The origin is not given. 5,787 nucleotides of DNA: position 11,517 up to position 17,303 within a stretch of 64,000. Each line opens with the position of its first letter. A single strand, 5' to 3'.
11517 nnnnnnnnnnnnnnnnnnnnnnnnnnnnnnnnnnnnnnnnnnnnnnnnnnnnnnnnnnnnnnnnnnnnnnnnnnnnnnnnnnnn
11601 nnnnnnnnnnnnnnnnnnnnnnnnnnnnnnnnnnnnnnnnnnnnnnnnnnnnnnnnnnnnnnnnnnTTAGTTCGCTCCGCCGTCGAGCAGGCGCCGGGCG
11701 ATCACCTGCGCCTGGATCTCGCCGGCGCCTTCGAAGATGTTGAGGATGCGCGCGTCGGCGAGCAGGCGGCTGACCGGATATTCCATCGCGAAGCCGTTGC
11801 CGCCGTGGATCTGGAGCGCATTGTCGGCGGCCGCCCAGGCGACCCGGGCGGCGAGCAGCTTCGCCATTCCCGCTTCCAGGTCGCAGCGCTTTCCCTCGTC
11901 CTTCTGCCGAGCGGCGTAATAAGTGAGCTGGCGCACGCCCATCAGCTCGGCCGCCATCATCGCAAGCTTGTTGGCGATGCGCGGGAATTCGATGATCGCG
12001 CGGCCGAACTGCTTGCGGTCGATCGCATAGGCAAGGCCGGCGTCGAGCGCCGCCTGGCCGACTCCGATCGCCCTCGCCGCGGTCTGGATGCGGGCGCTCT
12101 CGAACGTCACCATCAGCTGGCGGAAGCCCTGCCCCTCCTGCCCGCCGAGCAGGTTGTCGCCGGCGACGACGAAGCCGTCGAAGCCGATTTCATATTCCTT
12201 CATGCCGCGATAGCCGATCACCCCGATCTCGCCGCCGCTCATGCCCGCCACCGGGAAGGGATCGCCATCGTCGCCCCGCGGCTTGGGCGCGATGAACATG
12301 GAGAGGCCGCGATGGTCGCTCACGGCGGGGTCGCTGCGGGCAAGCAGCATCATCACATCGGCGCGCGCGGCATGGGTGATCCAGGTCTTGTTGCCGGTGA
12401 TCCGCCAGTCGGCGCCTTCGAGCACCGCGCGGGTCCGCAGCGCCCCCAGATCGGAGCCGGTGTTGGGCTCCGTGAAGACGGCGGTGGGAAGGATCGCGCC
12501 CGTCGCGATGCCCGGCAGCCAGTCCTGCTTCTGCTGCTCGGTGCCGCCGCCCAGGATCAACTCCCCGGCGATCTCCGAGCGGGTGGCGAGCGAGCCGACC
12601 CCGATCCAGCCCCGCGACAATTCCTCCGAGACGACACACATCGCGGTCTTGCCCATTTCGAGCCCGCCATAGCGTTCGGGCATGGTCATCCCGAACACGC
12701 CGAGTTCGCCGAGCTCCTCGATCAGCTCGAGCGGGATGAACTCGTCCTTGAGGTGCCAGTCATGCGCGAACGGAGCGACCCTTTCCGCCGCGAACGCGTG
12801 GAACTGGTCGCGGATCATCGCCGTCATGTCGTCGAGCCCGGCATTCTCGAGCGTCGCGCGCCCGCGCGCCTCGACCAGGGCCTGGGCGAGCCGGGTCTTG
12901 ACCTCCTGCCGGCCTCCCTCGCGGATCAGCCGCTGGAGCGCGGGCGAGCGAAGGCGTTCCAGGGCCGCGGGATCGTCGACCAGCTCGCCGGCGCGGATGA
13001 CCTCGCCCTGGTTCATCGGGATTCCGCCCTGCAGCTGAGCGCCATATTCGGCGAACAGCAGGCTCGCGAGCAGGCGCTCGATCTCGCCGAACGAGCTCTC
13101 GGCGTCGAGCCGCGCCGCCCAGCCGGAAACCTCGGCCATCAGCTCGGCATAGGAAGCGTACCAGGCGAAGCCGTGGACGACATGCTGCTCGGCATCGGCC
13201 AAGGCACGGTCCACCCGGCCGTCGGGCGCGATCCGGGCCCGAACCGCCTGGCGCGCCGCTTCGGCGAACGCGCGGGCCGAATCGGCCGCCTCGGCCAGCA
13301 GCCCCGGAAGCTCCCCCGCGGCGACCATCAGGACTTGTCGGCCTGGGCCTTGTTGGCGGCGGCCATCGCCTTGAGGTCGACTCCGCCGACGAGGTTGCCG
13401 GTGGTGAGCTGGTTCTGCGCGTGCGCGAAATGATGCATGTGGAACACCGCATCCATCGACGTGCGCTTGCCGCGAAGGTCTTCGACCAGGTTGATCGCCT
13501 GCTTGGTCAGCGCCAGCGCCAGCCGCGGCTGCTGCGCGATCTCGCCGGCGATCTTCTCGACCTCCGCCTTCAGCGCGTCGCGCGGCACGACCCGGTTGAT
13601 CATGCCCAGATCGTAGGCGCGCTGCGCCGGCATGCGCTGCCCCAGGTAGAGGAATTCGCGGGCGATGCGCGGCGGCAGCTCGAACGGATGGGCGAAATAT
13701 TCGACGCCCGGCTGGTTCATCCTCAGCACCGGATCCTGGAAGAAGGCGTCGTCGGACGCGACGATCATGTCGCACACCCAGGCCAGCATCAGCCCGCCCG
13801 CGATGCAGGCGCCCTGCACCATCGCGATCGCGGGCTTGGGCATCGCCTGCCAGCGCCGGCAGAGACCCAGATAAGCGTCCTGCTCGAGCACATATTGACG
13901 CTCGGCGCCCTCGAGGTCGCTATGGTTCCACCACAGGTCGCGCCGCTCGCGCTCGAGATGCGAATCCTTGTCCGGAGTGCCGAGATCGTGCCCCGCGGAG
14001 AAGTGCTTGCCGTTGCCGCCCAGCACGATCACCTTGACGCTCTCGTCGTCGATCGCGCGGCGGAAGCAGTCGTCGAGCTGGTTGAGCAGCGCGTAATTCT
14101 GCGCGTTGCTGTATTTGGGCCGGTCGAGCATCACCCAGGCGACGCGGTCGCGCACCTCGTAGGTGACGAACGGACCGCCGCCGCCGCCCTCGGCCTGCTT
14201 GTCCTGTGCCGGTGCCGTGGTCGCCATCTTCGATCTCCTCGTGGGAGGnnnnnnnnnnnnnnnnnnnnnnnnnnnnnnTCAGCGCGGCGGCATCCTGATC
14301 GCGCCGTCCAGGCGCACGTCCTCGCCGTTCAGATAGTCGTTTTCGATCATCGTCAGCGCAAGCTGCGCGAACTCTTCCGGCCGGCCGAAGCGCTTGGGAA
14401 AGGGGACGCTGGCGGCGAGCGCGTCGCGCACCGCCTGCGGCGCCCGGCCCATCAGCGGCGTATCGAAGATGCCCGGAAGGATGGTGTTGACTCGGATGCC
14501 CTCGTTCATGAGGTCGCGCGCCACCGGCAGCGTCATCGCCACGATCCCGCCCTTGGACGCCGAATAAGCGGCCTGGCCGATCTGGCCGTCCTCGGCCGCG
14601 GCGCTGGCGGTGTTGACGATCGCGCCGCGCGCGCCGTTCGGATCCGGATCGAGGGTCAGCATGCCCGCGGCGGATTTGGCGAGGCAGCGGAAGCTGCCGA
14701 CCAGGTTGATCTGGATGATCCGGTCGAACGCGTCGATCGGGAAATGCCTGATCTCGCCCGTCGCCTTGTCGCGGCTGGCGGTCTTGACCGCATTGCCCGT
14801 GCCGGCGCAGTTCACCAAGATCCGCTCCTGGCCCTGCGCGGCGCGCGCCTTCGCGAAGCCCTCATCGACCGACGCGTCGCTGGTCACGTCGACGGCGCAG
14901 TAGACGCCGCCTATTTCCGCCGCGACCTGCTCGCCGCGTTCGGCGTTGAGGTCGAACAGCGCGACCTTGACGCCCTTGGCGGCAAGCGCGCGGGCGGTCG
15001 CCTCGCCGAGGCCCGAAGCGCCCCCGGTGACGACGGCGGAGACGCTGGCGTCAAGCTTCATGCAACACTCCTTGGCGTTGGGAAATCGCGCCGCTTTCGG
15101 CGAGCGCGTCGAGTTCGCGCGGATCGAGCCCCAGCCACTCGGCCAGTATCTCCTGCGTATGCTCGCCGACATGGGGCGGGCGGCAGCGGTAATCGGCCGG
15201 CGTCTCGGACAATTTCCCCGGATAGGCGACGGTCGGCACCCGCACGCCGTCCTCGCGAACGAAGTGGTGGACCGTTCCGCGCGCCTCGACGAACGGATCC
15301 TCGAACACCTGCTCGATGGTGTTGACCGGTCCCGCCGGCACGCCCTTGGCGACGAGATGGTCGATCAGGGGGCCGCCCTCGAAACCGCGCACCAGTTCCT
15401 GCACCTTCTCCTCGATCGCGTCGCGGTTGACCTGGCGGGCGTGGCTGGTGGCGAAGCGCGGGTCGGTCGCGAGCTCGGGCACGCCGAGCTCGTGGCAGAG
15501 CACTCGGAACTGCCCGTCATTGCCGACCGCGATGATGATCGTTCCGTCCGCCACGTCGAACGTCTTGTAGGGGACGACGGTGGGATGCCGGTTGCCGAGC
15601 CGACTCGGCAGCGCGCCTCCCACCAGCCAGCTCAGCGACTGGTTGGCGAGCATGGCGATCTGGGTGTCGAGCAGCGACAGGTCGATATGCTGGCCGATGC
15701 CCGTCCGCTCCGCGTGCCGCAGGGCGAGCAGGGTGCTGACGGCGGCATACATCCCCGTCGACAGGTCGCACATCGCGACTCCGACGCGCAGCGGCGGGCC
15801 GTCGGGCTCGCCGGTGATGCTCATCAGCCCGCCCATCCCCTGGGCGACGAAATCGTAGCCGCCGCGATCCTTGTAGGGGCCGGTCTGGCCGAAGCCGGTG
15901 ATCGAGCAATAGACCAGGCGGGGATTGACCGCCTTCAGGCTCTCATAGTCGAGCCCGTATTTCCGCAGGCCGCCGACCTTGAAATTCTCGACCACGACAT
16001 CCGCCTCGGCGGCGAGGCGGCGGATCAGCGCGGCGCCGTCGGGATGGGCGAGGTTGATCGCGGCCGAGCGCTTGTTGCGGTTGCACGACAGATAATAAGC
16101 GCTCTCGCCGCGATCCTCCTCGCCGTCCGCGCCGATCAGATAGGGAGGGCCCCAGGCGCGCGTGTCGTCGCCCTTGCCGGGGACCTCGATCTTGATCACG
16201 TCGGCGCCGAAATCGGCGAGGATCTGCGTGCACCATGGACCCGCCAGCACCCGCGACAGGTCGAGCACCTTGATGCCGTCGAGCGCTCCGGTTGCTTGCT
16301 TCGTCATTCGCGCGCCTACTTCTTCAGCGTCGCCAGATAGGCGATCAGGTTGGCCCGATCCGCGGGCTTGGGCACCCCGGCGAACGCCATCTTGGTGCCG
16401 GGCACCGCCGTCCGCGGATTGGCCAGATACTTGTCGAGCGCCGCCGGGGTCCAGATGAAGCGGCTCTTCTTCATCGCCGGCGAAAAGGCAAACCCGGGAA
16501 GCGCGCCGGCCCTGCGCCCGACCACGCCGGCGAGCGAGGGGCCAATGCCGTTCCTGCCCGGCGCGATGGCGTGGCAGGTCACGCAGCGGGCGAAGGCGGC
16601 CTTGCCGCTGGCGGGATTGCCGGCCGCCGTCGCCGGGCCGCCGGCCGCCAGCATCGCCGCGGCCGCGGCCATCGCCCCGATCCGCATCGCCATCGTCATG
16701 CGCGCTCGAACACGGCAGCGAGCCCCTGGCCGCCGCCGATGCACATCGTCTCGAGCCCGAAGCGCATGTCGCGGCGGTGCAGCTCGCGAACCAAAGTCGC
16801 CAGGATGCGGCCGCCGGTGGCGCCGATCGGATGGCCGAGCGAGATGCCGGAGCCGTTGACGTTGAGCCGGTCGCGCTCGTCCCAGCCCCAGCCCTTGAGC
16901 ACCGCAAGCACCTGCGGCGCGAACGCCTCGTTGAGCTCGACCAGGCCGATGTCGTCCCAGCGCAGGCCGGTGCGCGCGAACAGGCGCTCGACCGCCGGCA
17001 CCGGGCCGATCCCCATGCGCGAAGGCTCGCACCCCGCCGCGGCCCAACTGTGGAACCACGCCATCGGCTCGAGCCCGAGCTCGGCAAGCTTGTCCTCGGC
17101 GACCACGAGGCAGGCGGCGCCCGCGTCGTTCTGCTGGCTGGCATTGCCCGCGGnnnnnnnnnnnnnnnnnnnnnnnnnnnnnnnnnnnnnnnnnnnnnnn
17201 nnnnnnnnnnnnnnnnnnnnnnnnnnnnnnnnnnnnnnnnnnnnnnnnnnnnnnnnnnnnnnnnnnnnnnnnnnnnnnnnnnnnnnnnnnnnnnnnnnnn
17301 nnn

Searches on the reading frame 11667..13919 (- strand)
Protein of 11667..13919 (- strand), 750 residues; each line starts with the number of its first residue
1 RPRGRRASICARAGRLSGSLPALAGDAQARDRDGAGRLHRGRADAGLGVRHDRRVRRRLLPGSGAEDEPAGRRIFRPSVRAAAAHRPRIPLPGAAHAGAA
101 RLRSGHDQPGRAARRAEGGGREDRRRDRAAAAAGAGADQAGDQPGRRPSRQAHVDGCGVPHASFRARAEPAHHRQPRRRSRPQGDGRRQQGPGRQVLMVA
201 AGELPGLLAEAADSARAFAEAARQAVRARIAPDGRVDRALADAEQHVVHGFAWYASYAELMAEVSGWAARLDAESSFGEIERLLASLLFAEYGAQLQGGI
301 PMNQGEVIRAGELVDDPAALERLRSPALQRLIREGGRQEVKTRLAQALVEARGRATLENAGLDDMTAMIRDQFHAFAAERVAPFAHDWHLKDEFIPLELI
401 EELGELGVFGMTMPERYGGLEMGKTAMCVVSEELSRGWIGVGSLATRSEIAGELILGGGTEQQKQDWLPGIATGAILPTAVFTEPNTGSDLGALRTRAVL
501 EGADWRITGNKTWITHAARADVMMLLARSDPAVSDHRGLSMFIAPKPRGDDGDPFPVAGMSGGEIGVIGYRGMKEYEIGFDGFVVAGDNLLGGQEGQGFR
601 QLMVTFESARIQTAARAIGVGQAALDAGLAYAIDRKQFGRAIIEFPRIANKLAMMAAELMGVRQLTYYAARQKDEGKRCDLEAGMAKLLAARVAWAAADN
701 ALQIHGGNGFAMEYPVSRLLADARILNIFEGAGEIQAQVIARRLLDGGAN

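Call 15: search_protein_families(library=pfam, proteins=[window:11667-13919:-], max_evalue=0.00001)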
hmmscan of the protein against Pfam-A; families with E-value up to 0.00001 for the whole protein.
window:11667-13919:- (750 aa): 4 families
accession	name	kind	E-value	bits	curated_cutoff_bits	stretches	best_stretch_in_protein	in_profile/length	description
PF00441.29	Acyl-CoA_dh_1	-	6.3e-41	140.4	22.4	1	596-745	1-150/150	Acyl-CoA dehydrogenase, C-terminal domain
PF02771.21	Acyl-CoA_dh_N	-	2e-30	105.9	22.9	1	367-474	5-112/113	Acyl-CoA dehydrogenase, N-terminal domain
PF02770.24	Acyl-CoA_dh_M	-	5.5e-17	62.2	33.3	1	481-581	3-95/97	Acyl-CoA dehydrogenase, middle domain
PF08028.16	Acyl-CoA_dh_2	-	4.5e-15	56.6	22.7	1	613-731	3-131/134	Acyl-CoA dehydrogenase, C-terminal domain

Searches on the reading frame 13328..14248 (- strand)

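Call 15: search_protein_families(library=pfam, proteins=[window:13328-14248:-], max_evalue=0.00001)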
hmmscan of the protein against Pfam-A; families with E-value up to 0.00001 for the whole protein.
window:13328-14248:- (306 aa): 2 families
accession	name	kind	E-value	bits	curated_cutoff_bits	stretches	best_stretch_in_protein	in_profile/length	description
PF00378.25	ECH_1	-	1.4e-36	126.5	27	1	34-276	4-230/251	Enoyl-CoA hydratase/isomerase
PF16113.10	ECH_2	-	8.6e-15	55.5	27.2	1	37-281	2-238/335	Enoyl-CoA hydratase/isomerase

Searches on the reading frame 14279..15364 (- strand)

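Call 15: search_protein_families(library=pfam, proteins=[window:14279-15364:-], max_evalue=0.00001)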
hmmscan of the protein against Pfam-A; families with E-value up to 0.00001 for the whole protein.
window:14279-15364:- (361 aa): 2 families
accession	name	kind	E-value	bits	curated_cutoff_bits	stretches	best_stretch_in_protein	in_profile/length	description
PF00106.31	adh_short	-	1.7e-42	145.6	26.6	1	110-308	3-190/195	short chain dehydrogenase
PF13561.12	adh_short_C2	-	2.7e-40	138.9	27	1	116-354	3-233/236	Enoyl-(Acyl carrier protein) reductase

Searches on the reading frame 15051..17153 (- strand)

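Call 15: search_protein_families(library=pfam, proteins=[window:15051-17153:-], max_evalue=0.00001)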
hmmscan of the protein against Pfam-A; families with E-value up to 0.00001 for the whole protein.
window:15051-17153:- (700 aa): 1 family
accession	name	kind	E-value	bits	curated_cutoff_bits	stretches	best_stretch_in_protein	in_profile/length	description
PF02515.22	CoA_transf_3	-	2.5e-128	428.7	23.3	1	291-666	1-366/366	CoA-transferase family III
